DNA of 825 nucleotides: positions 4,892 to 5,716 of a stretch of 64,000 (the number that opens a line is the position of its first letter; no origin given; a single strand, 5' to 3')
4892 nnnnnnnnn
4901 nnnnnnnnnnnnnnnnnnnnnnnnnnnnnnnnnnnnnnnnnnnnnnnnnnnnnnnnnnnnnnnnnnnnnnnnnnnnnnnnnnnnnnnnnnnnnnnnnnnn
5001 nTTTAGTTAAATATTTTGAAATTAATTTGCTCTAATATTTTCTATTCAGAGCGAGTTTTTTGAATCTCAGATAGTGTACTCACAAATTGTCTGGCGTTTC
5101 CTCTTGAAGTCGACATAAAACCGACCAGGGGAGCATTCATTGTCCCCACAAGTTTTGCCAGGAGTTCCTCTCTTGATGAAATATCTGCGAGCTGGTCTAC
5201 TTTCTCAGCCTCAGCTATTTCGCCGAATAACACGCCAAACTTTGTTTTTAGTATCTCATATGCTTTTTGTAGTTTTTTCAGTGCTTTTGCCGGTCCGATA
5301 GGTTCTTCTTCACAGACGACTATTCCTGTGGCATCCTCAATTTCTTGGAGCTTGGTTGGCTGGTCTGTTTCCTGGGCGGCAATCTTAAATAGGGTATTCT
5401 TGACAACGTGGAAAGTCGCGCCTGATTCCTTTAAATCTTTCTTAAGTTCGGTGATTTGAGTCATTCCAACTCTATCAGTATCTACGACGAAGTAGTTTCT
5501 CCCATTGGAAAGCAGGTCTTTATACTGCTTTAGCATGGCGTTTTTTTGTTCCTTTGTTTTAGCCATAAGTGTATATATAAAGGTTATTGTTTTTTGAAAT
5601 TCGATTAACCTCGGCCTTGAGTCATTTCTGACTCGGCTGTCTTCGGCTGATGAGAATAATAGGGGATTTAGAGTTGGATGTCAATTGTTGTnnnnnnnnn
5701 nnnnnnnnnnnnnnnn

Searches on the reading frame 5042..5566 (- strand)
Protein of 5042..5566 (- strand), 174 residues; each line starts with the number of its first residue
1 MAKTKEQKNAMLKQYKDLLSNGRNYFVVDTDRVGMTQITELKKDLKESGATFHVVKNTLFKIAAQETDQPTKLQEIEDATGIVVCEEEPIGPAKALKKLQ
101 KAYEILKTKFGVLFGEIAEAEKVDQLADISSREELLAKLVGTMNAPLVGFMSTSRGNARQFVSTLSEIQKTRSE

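Call 3: search_protein_families(library=pfam, proteins=[window:5042-5566:-], max_evalue=1)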
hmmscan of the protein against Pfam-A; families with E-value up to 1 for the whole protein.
window:5042-5566:- (174 aa): 2 families
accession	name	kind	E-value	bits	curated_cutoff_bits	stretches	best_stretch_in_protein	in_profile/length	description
PF00466.25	Ribosomal_L10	-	2.9e-20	72.6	22.8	1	3-101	1-100/100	Ribosomal protein L10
PF13851.11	GAS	-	0.028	14.2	32.3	1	12-78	3-68/200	Growth-arrest specific micro-tubule binding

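Call 16: find_homologous_proteins(query=window:5042-5566:-, max_evalue=1e-10)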
Query window:5042-5566:- (174 aa): 166 proteins with E <= 1e-10 among 313 candidates; the best 120 are listed.
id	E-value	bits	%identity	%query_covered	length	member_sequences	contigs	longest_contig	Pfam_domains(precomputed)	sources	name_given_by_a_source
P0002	4.4e-104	363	100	100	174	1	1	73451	PF00466.26,PF27436.1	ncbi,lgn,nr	ncbi:50S ribosomal protein L10 [Candidatus Dojkabacteria bacterium]|nr:50S ribosomal protein L10 [Ca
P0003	7.5e-66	239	66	99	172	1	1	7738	PF00466.26,PF27436.1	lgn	-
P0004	5.0e-63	230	62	99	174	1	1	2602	PF00466.26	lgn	-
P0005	7.6e-63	229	62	100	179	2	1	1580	PF00466.26,PF27436.1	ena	-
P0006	2.0e-62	228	61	99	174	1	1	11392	PF00466.26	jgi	-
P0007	2.4e-61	224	63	99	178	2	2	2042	PF00466.26,PF27436.1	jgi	-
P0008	5.8e-61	223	61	100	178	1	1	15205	PF00466.26,PF27436.1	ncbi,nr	ncbi:MAG: 50S ribosomal protein L10 [Patescibacteria group bacterium]|nr:50S ribosomal protein L10 [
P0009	5.8e-60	220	61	99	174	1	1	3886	PF00466.26,PF27436.1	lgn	-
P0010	6.1e-60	220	61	99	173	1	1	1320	PF00466.26,PF27436.1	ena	-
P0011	2.8e-58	214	60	100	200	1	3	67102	PF00466.26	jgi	jgi:large subunit ribosomal protein L10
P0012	4.2e-58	214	59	99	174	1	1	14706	PF00466.26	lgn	-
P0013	9.0e-58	213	61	98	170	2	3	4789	PF00466.26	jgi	jgi:large subunit ribosomal protein L10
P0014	1.9e-57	212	61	100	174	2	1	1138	PF00466.26,PF27436.1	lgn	-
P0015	4.3e-57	210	60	99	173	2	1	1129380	PF00466.26,PF27436.1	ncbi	-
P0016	1.1e-56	209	56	99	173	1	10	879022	PF00466.26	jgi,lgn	jgi:large subunit ribosomal protein L10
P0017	1.1e-55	206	56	99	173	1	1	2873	PF00466.26,PF27436.1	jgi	-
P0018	1.3e-55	206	58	99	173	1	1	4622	PF00466.26,PF27436.1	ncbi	ncbi:MAG: 50S ribosomal protein L10 [bacterium]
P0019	2.3e-54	202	55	99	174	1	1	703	PF00466.26,PF27436.1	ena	-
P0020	2.5e-54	201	54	100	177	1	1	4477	PF00466.26,PF27436.1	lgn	-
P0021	5.4e-53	197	55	99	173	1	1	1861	PF00466.26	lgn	-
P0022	8.8e-53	196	54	99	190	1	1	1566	PF00466.26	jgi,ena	-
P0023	1.1e-52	196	55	99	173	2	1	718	PF00466.26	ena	-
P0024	2.8e-52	195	56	99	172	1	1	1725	PF00466.26,PF27436.1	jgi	jgi:large subunit ribosomal protein L10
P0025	3.1e-52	195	53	100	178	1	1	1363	PF00466.26,PF27436.1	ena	-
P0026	8.2e-52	193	54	99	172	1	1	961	PF00466.26,PF27436.1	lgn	-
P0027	3.5e-51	191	53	99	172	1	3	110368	PF00466.26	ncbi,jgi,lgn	-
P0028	1.1e-50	190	53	99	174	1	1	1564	PF00466.26,PF27436.1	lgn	-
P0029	6.8e-50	187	52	100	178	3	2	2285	PF00466.26,PF27436.1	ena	-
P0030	1.5e-49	186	54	99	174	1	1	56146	PF00466.26,PF27436.1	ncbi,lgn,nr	ncbi:50S ribosomal protein L10 [Candidatus Dojkabacteria bacterium]|nr:50S ribosomal protein L10 [Ca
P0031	1.6e-47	179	51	99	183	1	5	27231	PF00466.26,PF27436.1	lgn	-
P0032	9.3e-47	177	53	99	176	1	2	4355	PF00466.26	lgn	-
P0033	1.1e-46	177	52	99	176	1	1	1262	PF00466.26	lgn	-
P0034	1.6e-46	176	49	99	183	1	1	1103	PF00466.26,PF27436.1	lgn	-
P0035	2.4e-46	175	50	99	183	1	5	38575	PF00466.26,PF27436.1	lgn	-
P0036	1.3e-37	147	57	68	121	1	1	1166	PF00466.26,PF27436.1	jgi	jgi:large subunit ribosomal protein L10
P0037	1.7e-37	147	44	98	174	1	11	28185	PF00466.26,PF27436.1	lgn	-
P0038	1.1e-33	134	44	98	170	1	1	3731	PF00466.26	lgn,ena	-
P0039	6.0e-26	109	35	100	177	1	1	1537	PF00466.26,PF27436.1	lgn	-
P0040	1.5e-25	108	35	100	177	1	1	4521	PF00466.26,PF27436.1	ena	-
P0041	1.6e-25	108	36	100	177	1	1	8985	PF00466.26,PF27436.1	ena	-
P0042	1.7e-25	108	34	100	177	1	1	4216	PF00466.26,PF27436.1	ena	-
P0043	2.1e-25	108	34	100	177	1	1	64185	PF00466.26,PF27436.1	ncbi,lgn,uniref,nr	ncbi:LSU ribosomal protein L10P [Acidaminococcus fermentans]|uniref:50S ribosomal protein L10 n=1 Ta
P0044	2.3e-25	107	34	100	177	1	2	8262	PF00466.26,PF27436.1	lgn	-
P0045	2.5e-25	107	34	100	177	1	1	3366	PF00466.26,PF27436.1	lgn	-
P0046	2.9e-25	107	35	100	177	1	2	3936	PF00466.26,PF27436.1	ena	-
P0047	3.0e-25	107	34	100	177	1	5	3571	PF00466.26,PF27436.1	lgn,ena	-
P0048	3.8e-25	107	34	100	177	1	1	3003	PF00466.26,PF27436.1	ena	-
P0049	3.9e-25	107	34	100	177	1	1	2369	PF00466.26,PF27436.1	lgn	-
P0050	3.9e-25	107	34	100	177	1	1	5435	PF00466.26,PF27436.1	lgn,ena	-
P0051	4.0e-25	107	34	100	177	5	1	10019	PF00466.26,PF27436.1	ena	-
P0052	4.0e-25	107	34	100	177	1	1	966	PF00466.26,PF27436.1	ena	-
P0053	4.0e-25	107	35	100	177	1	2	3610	PF00466.26,PF27436.1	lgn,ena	-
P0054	4.0e-25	107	34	100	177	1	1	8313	PF00466.26,PF27436.1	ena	-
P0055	4.3e-25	107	34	100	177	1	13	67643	PF00466.26,PF27436.1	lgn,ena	-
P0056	5.3e-25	106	34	100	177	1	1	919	PF00466.26,PF27436.1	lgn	-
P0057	5.4e-25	106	34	100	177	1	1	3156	PF00466.26,PF27436.1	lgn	-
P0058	5.4e-25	106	34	100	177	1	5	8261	PF00466.26,PF27436.1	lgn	-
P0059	5.4e-25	106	34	100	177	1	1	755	PF00466.26,PF27436.1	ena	-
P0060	5.4e-25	106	34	100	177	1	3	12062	PF00466.26,PF27436.1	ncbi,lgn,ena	-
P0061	5.5e-25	106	34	100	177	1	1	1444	PF00466.26,PF27436.1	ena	-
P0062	5.5e-25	106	34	100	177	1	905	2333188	PF00466.26,PF27436.1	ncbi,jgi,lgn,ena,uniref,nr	ncbi:50S ribosomal protein L10 [Acidaminococcus fermentans]|uniref:Large ribosomal subunit protein u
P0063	5.5e-25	106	34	100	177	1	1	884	PF00466.26,PF27436.1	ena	-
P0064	5.5e-25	106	34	100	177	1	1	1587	PF00466.26,PF27436.1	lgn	-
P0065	5.6e-25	106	34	100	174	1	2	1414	PF00466.26,PF27436.1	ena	-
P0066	5.6e-25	106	34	100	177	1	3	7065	PF00466.26,PF27436.1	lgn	-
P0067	5.6e-25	106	34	100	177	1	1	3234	PF00466.26,PF27436.1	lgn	-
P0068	5.7e-25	106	35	99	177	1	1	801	PF00466.26,PF27436.1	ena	-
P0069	5.8e-25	106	34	100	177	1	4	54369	PF00466.26,PF27436.1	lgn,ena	-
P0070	6.1e-25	106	36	97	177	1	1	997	PF00466.26,PF27436.1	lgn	-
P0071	7.3e-25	106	34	100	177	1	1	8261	PF00466.26,PF27436.1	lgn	-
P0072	7.4e-25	106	34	100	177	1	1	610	PF00466.26,PF27436.1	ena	-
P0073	1.0e-24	105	34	100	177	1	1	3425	PF00466.26,PF27436.1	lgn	-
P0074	1.1e-24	105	35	97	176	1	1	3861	PF00466.26,PF27436.1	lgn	-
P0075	1.1e-24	105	35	99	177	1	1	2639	PF00466.26,PF27436.1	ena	-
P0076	1.5e-24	105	34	100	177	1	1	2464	PF00466.26,PF27436.1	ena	-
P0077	2.0e-24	104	34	100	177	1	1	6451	PF00466.26,PF27436.1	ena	-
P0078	2.0e-24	104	34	100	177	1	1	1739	PF00466.26,PF27436.1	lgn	-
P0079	2.2e-24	104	38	96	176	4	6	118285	PF00466.26,PF27436.1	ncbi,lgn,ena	-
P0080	2.7e-24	104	34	100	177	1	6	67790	PF00466.26,PF27436.1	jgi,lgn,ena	-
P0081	2.7e-24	104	34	100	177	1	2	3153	PF00466.26,PF27436.1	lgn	-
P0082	3.5e-24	104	34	100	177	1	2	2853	PF00466.26,PF27436.1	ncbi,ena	-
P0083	3.9e-24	103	34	100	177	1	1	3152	PF00466.26,PF27436.1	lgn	-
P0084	3.9e-24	103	34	100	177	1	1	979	PF00466.26,PF27436.1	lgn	-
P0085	3.9e-24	103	34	100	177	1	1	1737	PF00466.26,PF27436.1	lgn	-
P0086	5.4e-24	103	34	100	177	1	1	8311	PF00466.26,PF27436.1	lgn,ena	-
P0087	5.8e-24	103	37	94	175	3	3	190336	PF00466.26,PF27436.1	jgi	jgi:large subunit ribosomal protein L10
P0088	7.1e-24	103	34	100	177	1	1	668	PF00466.26,PF27436.1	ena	-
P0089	7.3e-24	103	33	100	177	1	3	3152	PF00466.26,PF27436.1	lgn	-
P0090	7.8e-24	102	34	100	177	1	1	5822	PF00466.26,PF27436.1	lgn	-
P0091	9.4e-24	102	35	99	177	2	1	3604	PF00466.26,PF27436.1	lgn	-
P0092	1.4e-23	102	38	99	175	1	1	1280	PF00466.26,PF27436.1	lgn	-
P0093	1.7e-23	101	36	93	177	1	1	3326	PF00466.26,PF27436.1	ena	-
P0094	2.7e-23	101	36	95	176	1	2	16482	PF00466.26,PF27436.1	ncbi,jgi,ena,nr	ncbi:MAG TPA: 50S ribosomal protein L10 [Candidatus Acidoferrales bacterium]|nr:50S ribosomal protei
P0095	3.4e-23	100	33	100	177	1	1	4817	PF00466.26,PF27436.1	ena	-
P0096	1.2e-22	99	36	97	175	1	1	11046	PF00466.26,PF27436.1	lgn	-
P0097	1.5e-22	98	34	99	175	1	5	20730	PF00466.26,PF27436.1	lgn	-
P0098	1.5e-22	98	35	95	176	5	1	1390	PF00466.26,PF27436.1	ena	-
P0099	2.3e-22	98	34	97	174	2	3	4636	PF00466.26,PF27436.1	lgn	-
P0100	2.8e-22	97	35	96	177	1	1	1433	PF00466.26,PF27436.1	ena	-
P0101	2.9e-22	97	35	96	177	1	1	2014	PF00466.26,PF27436.1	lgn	-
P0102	3.0e-22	97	36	96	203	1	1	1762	PF00466.26,PF27436.1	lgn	-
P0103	5.6e-22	96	37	99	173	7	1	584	PF00466.26,PF27436.1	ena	-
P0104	5.7e-22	96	34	96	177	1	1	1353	PF00466.26,PF27436.1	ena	-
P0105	6.2e-22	96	36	97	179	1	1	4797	PF00466.26,PF27436.1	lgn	-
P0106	1.0e-21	96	34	96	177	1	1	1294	PF00466.26,PF27436.1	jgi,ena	-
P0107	1.1e-21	96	34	96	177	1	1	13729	PF00466.26,PF27436.1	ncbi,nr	ncbi:MAG TPA: 50S ribosomal protein L10 [Candidatus Limnocylindrales bacterium]|nr:50S ribosomal pro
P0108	1.6e-21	95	33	96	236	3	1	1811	PF00466.26,PF27436.1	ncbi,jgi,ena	jgi:large subunit ribosomal protein L10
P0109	1.9e-21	95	35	99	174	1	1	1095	PF00466.26,PF27436.1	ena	-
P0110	2.3e-21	94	34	95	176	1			PF00466.26,PF27436.1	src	-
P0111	2.4e-21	94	34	95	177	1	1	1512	PF00466.26,PF27436.1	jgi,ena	-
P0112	2.8e-21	94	33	96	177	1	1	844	PF00466.26,PF27436.1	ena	-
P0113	3.1e-21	94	35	99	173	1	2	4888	PF00466.26,PF27436.1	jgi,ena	-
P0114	3.2e-21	94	37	99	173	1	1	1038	PF00466.26,PF27436.1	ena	-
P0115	3.3e-21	94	35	99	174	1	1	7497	PF00466.26,PF27436.1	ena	-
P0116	3.9e-21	94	35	99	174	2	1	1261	PF00466.26,PF27436.1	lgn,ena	-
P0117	4.7e-21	93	34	93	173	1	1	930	PF00466.26,PF27436.1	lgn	-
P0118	5.4e-21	93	35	99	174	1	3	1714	PF00466.26,PF27436.1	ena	-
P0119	5.5e-21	93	34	96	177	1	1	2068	PF00466.26,PF27436.1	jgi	jgi:large subunit ribosomal protein L10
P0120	7.5e-21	93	33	96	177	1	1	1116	PF00466.26,PF27436.1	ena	-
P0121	1.2e-20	92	33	96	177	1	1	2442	PF00466.26,PF27436.1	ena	-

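Call 18: find_encoding_contigs(protein=P0003, flank=6000, max_places=2)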
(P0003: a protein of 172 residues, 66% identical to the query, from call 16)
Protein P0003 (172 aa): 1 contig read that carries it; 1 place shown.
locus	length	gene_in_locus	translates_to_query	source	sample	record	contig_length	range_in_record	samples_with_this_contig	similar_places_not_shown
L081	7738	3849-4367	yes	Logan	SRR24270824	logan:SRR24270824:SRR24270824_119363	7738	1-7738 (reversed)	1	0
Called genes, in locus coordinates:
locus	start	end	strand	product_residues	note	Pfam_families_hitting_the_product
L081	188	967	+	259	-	PF02357:NusG, PF00467:KOW (weak)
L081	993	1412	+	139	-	PF03946:Ribosomal_L11_N, PF00298:Ribosomal_L11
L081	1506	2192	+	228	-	PF00687:Ribosomal_L1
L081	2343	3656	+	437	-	-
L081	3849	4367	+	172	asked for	PF00466:Ribosomal_L10, PF27436:RL10_C (faint)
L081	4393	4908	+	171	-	PF16320:Ribosomal_L12_N, PF00542:Ribosomal_L12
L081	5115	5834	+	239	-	PF14402:7TM_transglut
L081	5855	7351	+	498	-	PF14397:ATPgrasp_ST, PF08443:RimK (faint)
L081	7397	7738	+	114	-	?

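Call 19: find_encoding_contigs(protein=P0008, flank=6000, max_places=2)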
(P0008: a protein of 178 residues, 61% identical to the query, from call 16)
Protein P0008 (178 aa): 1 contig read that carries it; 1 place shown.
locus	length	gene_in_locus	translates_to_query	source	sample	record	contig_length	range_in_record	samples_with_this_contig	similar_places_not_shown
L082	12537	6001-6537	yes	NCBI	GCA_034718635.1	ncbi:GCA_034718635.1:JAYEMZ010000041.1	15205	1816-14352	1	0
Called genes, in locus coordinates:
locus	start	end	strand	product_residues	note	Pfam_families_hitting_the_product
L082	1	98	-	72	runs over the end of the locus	PF00830:Ribosomal_L28, PF01363:FYVE (weak)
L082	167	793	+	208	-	PF02163:Peptidase_M50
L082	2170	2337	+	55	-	PF00471:Ribosomal_L33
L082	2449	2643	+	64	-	PF00584:SecE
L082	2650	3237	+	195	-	PF02357:NusG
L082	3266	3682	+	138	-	PF03946:Ribosomal_L11_N, PF00298:Ribosomal_L11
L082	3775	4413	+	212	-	PF00687:Ribosomal_L1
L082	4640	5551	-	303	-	-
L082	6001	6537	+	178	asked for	PF00466:Ribosomal_L10, PF27436:RL10_C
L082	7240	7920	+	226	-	PF14402:7TM_transglut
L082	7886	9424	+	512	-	PF14397:ATPgrasp_ST, PF14398:ATPgrasp_YheCD (faint), PF08443:RimK (faint)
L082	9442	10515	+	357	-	PF14397:ATPgrasp_ST (weak), PF01071:GARS_A (weak), PF02655:ATP-grasp_3 (faint), PF08443:RimK (faint)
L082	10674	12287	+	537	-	PF01071:GARS_A (weak), PF08443:RimK (faint)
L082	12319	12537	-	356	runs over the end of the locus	PF01637:ATPase_2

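Call 20: find_encoding_contigs(protein=P0006, flank=6000, max_places=2)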
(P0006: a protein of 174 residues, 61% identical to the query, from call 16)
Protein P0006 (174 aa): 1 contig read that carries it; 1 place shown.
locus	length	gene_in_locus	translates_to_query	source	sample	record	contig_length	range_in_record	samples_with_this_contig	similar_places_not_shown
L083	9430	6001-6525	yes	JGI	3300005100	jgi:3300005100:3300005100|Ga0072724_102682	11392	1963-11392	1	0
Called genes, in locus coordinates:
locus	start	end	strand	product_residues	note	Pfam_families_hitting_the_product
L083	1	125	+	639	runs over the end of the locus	PF00580:UvrD-helicase (faint), PF13361:UvrD_C (faint), PF13245:AAA_19 (weak), PF01443:Viral_helicase1 (weak), PF13538:UvrD_C_2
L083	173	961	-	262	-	PF06182:ABC2_membrane_6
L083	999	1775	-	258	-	PF06182:ABC2_membrane_6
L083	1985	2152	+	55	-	PF00471:Ribosomal_L33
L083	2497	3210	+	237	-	PF02357:NusG, PF00467:KOW (weak)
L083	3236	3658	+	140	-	PF03946:Ribosomal_L11_N, PF00298:Ribosomal_L11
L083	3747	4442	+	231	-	PF00687:Ribosomal_L1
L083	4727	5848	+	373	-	-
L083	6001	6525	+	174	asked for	PF00466:Ribosomal_L10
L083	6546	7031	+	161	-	PF16320:Ribosomal_L12_N, PF00542:Ribosomal_L12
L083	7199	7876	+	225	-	PF14402:7TM_transglut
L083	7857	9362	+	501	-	PF14397:ATPgrasp_ST, PF08443:RimK (faint)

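Call 22: find_encoding_contigs(protein=P0011, flank=6000, max_places=1)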
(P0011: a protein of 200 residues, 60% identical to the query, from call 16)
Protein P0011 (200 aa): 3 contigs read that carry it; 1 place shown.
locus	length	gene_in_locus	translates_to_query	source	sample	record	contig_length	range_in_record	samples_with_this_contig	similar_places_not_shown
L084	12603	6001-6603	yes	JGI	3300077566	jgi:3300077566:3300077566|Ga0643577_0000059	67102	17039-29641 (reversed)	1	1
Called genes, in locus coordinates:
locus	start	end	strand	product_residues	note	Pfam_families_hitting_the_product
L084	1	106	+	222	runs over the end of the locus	PF13641:Glyco_tranf_2_3, PF00535:Glycos_transf_2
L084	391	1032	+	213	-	PF02163:Peptidase_M50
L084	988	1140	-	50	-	-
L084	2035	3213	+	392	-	-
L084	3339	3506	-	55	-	-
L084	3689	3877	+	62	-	PF00584:SecE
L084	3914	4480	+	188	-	PF02357:NusG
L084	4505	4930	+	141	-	PF03946:Ribosomal_L11_N, PF00298:Ribosomal_L11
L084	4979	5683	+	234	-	PF00687:Ribosomal_L1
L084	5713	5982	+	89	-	-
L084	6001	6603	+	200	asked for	PF00466:Ribosomal_L10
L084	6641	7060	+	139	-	PF16320:Ribosomal_L12_N, PF00542:Ribosomal_L12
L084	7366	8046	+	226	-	PF14402:7TM_transglut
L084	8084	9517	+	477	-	PF08443:RimK (faint), PF14397:ATPgrasp_ST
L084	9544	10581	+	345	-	PF08443:RimK (faint), PF14397:ATPgrasp_ST (faint), PF01071:GARS_A (weak), PF02655:ATP-grasp_3 (faint), PF02955:GSH-S_ATP (faint)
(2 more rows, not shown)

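Call 23: find_encoding_contigs(protein=P0012, flank=6000, max_places=1)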
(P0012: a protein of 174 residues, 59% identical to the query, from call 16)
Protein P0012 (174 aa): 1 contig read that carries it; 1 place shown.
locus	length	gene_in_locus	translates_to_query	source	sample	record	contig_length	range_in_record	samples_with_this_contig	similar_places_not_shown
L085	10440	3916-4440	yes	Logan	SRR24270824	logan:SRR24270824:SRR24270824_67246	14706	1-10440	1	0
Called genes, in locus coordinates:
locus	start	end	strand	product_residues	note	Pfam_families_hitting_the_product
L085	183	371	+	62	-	PF00584:SecE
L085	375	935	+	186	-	PF02357:NusG, PF00467:KOW (weak)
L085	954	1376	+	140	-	PF03946:Ribosomal_L11_N, PF00298:Ribosomal_L11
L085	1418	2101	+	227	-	PF00687:Ribosomal_L1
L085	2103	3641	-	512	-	-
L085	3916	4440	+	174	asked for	PF00466:Ribosomal_L10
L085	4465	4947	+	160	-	PF16320:Ribosomal_L12_N, PF00542:Ribosomal_L12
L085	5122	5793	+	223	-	PF14402:7TM_transglut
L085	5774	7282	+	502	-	PF14397:ATPgrasp_ST, PF08443:RimK (faint)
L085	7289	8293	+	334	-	PF14397:ATPgrasp_ST (faint), PF01071:GARS_A (weak), PF02655:ATP-grasp_3 (faint), PF08443:RimK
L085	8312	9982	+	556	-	PF13549:ATP-grasp_5 (weak), PF01071:GARS_A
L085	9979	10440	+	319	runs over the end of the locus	PF08443:RimK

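Call 24: find_encoding_contigs(protein=P0015, flank=6000, max_places=1)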
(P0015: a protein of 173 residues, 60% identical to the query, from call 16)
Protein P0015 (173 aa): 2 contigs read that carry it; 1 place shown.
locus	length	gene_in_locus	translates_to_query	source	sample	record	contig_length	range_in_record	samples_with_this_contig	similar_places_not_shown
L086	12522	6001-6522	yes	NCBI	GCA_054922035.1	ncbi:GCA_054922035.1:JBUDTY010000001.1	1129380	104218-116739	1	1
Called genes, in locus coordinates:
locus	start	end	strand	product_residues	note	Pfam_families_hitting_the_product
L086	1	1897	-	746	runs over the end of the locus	-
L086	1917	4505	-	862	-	-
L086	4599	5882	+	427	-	-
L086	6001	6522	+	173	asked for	PF00466:Ribosomal_L10, PF27436:RL10_C (weak)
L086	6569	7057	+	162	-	PF16320:Ribosomal_L12_N, PF00542:Ribosomal_L12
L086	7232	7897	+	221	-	PF14402:7TM_transglut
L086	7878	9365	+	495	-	PF14397:ATPgrasp_ST, PF08443:RimK (faint)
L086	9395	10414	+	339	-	PF14397:ATPgrasp_ST, PF01071:GARS_A (weak), PF02655:ATP-grasp_3, PF08443:RimK (weak), PF02955:GSH-S_ATP (faint), PF08443:RimK (weak)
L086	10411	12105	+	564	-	PF13549:ATP-grasp_5 (weak), PF01071:GARS_A (weak), PF02222:ATP-grasp (faint)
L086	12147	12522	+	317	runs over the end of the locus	PF08443:RimK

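Call 25: find_encoding_contigs(protein=P0016, flank=6000, max_places=1)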
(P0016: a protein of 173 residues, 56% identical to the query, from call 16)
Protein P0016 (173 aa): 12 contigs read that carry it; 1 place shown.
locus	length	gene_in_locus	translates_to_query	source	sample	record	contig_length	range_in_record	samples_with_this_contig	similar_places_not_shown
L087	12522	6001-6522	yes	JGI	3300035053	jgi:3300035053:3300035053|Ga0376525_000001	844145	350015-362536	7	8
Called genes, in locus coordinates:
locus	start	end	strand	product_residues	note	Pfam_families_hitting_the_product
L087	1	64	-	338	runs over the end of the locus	PF05167:DUF711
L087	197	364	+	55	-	PF00471:Ribosomal_L33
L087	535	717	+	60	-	PF00584:SecE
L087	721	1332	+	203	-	PF02357:NusG, PF00467:KOW (weak)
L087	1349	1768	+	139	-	PF03946:Ribosomal_L11_N, PF00298:Ribosomal_L11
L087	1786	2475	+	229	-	PF00687:Ribosomal_L1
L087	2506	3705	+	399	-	PF01820:Dala_Dala_lig_N, PF02786:CPSase_L_D2 (faint), PF07478:Dala_Dala_lig_C, PF02222:ATP-grasp (weak)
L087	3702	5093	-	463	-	PF08245:Mur_ligase_M, PF02875:Mur_ligase_C (weak)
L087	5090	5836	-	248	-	PF00561:Abhydrolase_1, PF12146:Hydrolase_4, PF12697:Abhydrolase_6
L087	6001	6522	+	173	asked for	PF00466:Ribosomal_L10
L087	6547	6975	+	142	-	PF16320:Ribosomal_L12_N, PF00542:Ribosomal_L12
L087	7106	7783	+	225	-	PF14402:7TM_transglut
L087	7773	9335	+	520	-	PF14397:ATPgrasp_ST, PF08443:RimK (faint), PF14397:ATPgrasp_ST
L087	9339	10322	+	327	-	PF14397:ATPgrasp_ST (faint), PF01071:GARS_A, PF02655:ATP-grasp_3, PF08443:RimK, PF02955:GSH-S_ATP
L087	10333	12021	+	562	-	-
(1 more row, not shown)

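Call 30: find_related_loci(query=window:5042-5566:-, collection=metagenome_contigs, flank=7000)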
Query window:5042-5566:- (174 aa) in metagenome_contigs; peptide patterns used: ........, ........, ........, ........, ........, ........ (x = any residue, [..] = any of these).
600 stretches matched a pattern (row limit reached: there are more); 158 encode a relative of the query (tblastn E <= 1e-3); the best 80 are kept; 80 distinct loci.
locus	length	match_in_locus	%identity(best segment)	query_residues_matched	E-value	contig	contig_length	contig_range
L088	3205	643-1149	35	1-169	8e-29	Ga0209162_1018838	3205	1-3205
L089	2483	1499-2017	36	1-173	4e-28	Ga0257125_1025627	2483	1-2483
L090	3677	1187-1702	37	1-172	9e-28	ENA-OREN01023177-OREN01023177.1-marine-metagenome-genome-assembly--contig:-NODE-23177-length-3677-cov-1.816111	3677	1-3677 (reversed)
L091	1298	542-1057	35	1-172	3e-28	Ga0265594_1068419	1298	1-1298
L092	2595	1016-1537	36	1-173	5e-27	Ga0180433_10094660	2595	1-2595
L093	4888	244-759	35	1-172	4e-27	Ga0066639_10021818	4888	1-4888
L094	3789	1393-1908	35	1-172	8e-27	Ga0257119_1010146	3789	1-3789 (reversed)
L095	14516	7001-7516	35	1-172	9e-27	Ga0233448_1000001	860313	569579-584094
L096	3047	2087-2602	35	1-172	8e-27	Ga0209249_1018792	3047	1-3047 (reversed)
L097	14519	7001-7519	36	1-172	5e-26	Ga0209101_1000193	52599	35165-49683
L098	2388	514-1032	31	1-173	2e-25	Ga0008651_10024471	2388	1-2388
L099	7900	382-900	31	1-173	3e-25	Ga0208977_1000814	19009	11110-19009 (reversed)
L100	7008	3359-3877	31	1-173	3e-25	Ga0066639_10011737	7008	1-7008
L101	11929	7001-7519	31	1-173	3e-25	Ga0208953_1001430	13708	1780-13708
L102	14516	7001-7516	33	1-172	7e-25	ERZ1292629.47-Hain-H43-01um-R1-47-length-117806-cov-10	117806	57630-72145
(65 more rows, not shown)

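Call 38: find_encoding_contigs(protein=P0030, flank=7000, max_places=1)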
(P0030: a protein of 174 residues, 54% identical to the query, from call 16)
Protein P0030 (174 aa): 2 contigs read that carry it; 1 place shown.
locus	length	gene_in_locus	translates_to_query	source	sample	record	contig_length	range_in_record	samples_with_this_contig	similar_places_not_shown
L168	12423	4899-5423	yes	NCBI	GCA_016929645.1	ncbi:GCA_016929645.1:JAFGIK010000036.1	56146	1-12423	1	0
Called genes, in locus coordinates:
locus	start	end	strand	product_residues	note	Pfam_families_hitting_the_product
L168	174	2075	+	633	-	PF00270:DEAD (faint), PF01443:Viral_helicase1 (faint), PF13245:AAA_19 (weak), PF00580:UvrD-helicase (weak)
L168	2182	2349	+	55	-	PF00471:Ribosomal_L33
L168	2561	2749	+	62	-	PF00584:SecE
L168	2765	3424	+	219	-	PF02357:NusG, PF00467:KOW (faint)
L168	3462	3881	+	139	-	PF03946:Ribosomal_L11_N, PF00298:Ribosomal_L11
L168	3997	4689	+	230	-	PF00687:Ribosomal_L1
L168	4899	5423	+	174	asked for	PF00466:Ribosomal_L10, PF27436:RL10_C (weak)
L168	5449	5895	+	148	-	PF16320:Ribosomal_L12_N, PF00542:Ribosomal_L12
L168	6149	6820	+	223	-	PF14402:7TM_transglut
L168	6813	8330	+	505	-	PF14397:ATPgrasp_ST, PF08443:RimK (faint)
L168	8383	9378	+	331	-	PF02655:ATP-grasp_3 (weak), PF08443:RimK, PF02955:GSH-S_ATP, PF08443:RimK (weak)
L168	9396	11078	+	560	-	PF13549:ATP-grasp_5 (faint), PF01071:GARS_A, PF02222:ATP-grasp (weak), PF02786:CPSase_L_D2 (faint), PF08443:RimK (faint)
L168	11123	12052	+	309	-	PF08443:RimK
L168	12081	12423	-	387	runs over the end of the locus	PF08014:MATCAP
